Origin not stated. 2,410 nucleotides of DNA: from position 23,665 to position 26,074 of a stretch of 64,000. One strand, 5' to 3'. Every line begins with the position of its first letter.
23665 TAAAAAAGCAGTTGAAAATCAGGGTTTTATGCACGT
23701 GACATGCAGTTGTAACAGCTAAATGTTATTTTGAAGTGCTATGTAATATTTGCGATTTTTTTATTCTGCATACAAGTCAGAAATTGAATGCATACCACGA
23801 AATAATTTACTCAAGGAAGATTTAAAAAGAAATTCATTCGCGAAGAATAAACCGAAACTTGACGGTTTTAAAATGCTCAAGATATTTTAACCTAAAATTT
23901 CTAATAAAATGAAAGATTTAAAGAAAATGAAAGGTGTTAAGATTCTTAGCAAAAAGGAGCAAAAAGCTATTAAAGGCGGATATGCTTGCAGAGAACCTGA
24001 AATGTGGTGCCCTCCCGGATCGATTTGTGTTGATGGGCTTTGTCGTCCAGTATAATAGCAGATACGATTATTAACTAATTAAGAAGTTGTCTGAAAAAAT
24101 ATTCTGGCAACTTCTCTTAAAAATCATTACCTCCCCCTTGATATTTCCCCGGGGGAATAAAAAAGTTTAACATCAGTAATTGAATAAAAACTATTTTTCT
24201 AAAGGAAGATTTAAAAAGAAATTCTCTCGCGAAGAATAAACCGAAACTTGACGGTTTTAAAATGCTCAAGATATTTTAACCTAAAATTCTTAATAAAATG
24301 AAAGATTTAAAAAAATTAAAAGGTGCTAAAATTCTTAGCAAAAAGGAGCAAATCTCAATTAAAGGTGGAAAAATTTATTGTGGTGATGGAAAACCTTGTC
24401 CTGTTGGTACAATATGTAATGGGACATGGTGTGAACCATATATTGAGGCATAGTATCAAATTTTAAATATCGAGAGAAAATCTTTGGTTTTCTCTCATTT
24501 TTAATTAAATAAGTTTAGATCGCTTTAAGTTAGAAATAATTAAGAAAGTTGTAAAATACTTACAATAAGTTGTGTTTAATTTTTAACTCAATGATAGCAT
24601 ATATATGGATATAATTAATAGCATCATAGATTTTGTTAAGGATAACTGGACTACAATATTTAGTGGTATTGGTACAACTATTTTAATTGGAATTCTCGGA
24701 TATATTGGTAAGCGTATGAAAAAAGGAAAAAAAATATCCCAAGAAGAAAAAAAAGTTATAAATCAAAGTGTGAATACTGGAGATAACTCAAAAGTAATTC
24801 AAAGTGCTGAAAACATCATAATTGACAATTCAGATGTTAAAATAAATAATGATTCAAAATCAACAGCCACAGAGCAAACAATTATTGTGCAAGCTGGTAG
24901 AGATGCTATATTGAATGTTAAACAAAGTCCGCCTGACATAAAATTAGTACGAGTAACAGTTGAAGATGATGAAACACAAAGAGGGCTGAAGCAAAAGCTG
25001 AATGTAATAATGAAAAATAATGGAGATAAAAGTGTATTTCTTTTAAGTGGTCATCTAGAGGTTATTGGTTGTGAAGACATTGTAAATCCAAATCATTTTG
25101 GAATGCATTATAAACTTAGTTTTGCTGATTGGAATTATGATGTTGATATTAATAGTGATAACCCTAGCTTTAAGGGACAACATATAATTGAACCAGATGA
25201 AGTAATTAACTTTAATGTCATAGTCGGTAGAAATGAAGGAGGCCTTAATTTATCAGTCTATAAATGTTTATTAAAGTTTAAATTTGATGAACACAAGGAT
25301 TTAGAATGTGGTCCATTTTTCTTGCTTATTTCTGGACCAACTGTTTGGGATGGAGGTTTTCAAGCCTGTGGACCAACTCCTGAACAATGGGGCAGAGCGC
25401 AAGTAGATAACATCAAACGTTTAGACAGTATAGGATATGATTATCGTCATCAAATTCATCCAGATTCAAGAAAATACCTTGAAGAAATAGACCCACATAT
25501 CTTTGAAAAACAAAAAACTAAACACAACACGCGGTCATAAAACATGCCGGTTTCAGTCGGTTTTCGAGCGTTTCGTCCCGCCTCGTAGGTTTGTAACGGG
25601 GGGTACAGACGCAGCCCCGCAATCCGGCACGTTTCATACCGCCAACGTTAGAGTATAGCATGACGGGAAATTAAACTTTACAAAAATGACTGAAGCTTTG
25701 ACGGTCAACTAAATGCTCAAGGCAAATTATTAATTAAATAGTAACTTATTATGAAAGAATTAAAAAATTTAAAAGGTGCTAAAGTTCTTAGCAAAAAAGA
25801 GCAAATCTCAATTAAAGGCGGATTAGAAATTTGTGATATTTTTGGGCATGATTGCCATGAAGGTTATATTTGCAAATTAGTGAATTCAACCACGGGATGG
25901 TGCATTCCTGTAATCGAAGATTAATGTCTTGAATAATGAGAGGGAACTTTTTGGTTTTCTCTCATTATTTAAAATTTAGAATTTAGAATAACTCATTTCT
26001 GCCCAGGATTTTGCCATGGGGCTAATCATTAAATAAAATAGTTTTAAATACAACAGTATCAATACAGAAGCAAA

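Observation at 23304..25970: Array of four unannotated GG-leader, Cys-rich bacteriocin-like cassettes with conserved leaders and hypervariable cores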

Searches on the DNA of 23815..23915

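Call 82: search_rna_families(source=window, start=23815, end=23915, threshold=evalue, max_evalue=10, show_alignments=2)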
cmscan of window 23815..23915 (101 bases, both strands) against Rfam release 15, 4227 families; matches with E-value up to 10: 6.
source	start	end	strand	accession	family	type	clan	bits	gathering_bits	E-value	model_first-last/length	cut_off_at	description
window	23843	23915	-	RF03053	OTKONC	Gene; sRNA;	-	19.4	141.4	0.38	83-159/159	5'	OTKONC RNA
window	23862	23915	+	RF02106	DLEU2_2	Gene; lncRNA;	-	16.6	45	3.5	37-90/90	no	Deleted in lymphocytic leukemia 2 conserved region 2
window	23843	23910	-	RF02425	SpF01_sRNA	Gene; sRNA;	-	16.5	55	4.2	1-80/80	no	Streptococcus sRNA SpF01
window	23842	23914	-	RF04319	BTncRNA_FopS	Gene; sRNA;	-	14.2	56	3.2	6-71/71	no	Bacteroidetes FopS (family of paralogous sRNAs)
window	23815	23901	-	RF00171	Tombus_5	Cis-reg;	-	13.2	43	0.98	1-89/166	3'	Tombusvirus 5' UTR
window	23843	23898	-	RF04001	mir-7918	Gene; miRNA;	-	12.9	80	2.9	1-58/58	no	mir-7918 microRNA precursor family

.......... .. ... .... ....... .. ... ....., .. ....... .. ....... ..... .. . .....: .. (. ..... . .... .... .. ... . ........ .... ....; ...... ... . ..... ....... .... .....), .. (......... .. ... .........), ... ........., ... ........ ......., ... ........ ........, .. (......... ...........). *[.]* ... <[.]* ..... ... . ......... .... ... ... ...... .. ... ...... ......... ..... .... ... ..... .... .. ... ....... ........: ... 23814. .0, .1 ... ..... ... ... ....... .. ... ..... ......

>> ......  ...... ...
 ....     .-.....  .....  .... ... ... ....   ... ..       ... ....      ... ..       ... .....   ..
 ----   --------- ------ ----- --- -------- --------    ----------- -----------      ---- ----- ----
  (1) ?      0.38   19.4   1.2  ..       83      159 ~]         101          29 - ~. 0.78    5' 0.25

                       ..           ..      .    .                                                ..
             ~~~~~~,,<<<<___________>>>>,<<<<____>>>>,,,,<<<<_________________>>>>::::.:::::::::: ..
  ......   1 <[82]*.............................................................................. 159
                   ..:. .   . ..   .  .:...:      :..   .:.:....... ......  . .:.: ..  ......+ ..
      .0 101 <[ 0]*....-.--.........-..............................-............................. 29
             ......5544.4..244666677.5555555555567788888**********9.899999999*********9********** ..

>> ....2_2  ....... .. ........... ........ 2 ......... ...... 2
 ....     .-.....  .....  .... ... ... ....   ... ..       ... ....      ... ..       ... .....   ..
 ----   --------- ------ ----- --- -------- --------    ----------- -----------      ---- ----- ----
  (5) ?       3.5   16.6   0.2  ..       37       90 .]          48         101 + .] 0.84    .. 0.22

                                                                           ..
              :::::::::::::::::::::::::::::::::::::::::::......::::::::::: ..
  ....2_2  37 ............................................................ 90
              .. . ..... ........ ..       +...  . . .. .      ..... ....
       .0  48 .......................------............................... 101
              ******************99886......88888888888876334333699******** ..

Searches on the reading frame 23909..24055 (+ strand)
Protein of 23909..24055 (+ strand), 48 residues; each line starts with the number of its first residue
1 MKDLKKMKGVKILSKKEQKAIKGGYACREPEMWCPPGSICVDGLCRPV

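Call 4: search_protein_families(library=ncbifam, proteins=[window:23909-24055:+], max_evalue=1)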
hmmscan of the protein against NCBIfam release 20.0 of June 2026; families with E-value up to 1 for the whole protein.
window:23909-24055:+ (48 aa): 3 families
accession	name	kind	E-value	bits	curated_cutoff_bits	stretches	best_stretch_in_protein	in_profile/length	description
NF047798.1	leader_Chryseo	domain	0.035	14.3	23.5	1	10-24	4-18/18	bacteriocin-like protein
TIGR04149.1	GG_sam_targ_CFB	domain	0.1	12.5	25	1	3-28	3-32/43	TIGR04149 family rSAM-modified RiPP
NF047792.1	CCPGW_fam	equivalog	0.16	12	80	1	7-43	1-37/50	CCPGW family putative bacteriocin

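Call 6: search_protein_families(library=pfam, proteins=[window:23909-24055:+], max_evalue=10)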
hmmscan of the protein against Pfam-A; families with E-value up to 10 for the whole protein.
window:23909-24055:+ (48 aa): 3 families
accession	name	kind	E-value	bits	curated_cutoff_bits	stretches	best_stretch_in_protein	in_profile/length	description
PF01683.23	EB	-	0.062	13.8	24.3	1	21-46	16-40/52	EB module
PF14406.12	Bacteroid_pep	-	0.074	13.8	25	1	1-25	1-29/52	Ribosomally synthesized peptide in Bacteroidetes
PF25016.1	EGF_Pikachurin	-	0.095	13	27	1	31-42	4-15/30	Pikachurin, EGF-like domain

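Call 64: predict_structure(alignment_id=A8)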
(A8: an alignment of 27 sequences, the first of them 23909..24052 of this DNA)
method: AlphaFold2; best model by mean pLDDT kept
length: 48 residues; sequences in the alignment: 27
mean_pLDDT: 68.4   pTM: 0.33
mean pLDDT of the five models: 68.4, 67.6, 66.1, 63.6, 62.3
residues with pLDDT >= 90: 0; 70-90: 20; 50-70: 28; < 50: 0
segments of 3 or more residues with pLDDT < 50: none
pLDDT, mean of each block of 10 residues (from residue 1): 59 68 64 76 77
secondary structure, 60 per line:
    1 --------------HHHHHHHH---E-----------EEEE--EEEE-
elements in order: H15-22 E38-41 E44-47

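Call 68: search_solved_structures(query=A8, max_evalue=10)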
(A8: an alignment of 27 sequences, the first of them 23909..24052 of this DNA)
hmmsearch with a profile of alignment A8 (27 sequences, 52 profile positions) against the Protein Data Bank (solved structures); distinct sequences matched with E-value up to 10: 6.
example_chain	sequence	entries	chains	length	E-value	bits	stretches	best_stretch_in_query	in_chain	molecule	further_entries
6ere_B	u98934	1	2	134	1.3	12.4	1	10-28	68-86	colicin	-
5o57_A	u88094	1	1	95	1.4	12.3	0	27-47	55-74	Dickkopf-related protein 4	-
6wqr_A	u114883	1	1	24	1.7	12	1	28-50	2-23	HSTX-I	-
1nix_A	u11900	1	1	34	4.4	10.7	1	22-47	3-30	HAINANTOXIN-I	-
9x64_A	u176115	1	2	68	4.7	10.6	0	26-47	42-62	Dickkopf-related protein 4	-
1g26_A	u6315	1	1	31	5.5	10.4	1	27-45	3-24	GRANULIN A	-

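Call 71: fold_search(model_id=the predicted structure, library=pdb)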
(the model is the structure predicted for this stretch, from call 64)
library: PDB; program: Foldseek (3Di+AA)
matches with E <= 10: 21; with E <= 0.001: 0
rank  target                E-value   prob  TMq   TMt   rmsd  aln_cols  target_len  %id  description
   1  5o57_MODEL_1_A        2.6e+00  0.14  0.31  0.18   2.8        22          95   36  Solution Structure of the N-terminal Region of Dkk4 (released 2018-06-13)
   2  6av8                  4.3e+00  0.23  0.43  0.65   1.9        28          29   25  Exploring Cystine Dense Peptide Space to Open a Unique Molecular Toolbox (released 2018-02-28)
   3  8d3d_A                5.3e+00  0.08  0.29  0.02   4.7        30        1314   20  VWF tubule derived from dimeric D1-A1 (released 2022-07-06)
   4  8tyi_MODEL_1_A        5.7e+00  0.16  0.43  0.64   1.5        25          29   28  NMR structure of L5pG ([p23W, G24W]kalata B1) (released 2024-03-13)
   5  8d3c_A                5.7e+00  0.06  0.26  0.01   6.1        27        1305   26  VWF tubule derived from monomeric D1-A1 (released 2022-07-06)
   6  5o32_D                6.2e+00  0.11  0.26  0.04   0.6        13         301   38  The structure of complement complex (released 2017-06-28)
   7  2xrc_A                6.6e+00  0.10  0.26  0.03   0.6        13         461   38  Human complement factor I (released 2011-07-13)
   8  2xrc_C                6.6e+00  0.09  0.26  0.03   0.6        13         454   38  Human complement factor I (released 2011-07-13)
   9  2ll1_MODEL_1_A        7.1e+00  0.08  0.30  0.41   0.7        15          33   33  High-resolution solution structure of the orally active insecticidal spider venom peptide U1-TRTX-Sp1a (released 2012-10-24)
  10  1ixt_MODEL_1_A        7.1e+00  0.08  0.36  0.52   3.1        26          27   23  Structure of a Novel P-Superfamily Spasmodic Conotoxin Reveals an Inhibitory Cystine Knot Motif (released 2003-01-28)
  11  3bg4_D                7.7e+00  0.11  0.32  0.33   2.2        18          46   28  The crystal structure of guamerin in complex with chymotrypsin and the development of an elastase-specific inhibitor (released 2008-07-29)
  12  2mh1_MODEL_1_A        7.7e+00  0.09  0.39  0.52   2.4        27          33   26  Enzymatic cyclisation of kalata B1 using sortase A (released 2014-01-22)
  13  4g2u_A                7.7e+00  0.04  0.27  0.07   2.0        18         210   33  Crystal Structure Analysis of Ostertagia ostertagi ASP-1 (released 2013-03-27)
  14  9f8f_A                7.7e+00  0.03  0.24  0.05   4.4        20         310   25  SLPL/SLPH (H/L) complex C. difficile Opt2472 strain (SLCT2) (released 2025-09-03)
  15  4xgo_B                8.3e+00  0.08  0.31  0.05   3.2        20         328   20  Crystal structure of leucine-rich repeat domain of APL1B (released 2015-04-01)
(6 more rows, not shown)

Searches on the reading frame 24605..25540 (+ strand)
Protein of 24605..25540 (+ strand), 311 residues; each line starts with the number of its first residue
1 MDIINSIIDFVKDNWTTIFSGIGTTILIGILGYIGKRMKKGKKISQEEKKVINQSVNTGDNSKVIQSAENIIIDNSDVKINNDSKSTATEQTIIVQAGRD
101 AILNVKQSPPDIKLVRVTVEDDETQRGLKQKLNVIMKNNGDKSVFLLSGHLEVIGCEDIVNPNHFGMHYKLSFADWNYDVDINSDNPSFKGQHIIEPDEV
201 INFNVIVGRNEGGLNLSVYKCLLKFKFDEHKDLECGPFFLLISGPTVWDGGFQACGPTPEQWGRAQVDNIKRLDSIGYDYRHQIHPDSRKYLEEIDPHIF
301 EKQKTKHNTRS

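Call 4: search_protein_families(library=ncbifam, proteins=[window:24605-25540:+], max_evalue=1)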
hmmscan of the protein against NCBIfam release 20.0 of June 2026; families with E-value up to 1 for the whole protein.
window:24605-25540:+ (311 aa): 0 families

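Call 5: search_protein_families(library=pfam, proteins=[window:24605-25540:+], max_evalue=0.01)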
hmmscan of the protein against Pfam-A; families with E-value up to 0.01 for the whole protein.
window:24605-25540:+ (311 aa): 0 families

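Call 87: find_homologous_proteins(query=window:24605-25537:+, max_evalue=0.001)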
Query window:24605-25537:+ (311 aa): 9 proteins with E <= 0.001 among 614 candidates.
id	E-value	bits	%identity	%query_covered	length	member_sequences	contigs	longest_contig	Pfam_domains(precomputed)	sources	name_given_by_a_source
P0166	3.1e-207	705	100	100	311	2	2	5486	-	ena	-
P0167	1.3e-138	479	69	98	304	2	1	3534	-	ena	-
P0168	1.8e-87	311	59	76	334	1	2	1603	-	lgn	-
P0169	9.7e-76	273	57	72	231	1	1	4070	-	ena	-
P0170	1.1e-74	269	55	68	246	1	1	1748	-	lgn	-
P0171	2.7e-72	261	52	70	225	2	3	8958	-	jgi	jgi:hypothetical protein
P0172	1.5e-70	256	53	70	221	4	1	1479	-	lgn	-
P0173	1.7e-69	252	52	71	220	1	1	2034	-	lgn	-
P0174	1.0e-63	233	50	72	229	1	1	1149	-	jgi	jgi:hypothetical protein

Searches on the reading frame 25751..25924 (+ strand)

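Call 4: search_protein_families(library=ncbifam, proteins=[window:25751-25924:+], max_evalue=1)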
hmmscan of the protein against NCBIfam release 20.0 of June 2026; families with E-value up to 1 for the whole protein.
window:25751-25924:+ (57 aa): 0 families

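Call 6: search_protein_families(library=pfam, proteins=[window:25751-25924:+], max_evalue=10)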
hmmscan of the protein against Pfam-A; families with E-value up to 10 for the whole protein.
window:25751-25924:+ (57 aa): 2 families
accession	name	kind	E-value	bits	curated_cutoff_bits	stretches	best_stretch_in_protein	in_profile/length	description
PF16641.10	CLIP1_ZNF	-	0.4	11.1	25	1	26-34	5-13/17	CLIP1 zinc knuckle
PF14406.12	Bacteroid_pep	-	1.5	9.6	25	1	1-26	1-30/52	Ribosomally synthesized peptide in Bacteroidetes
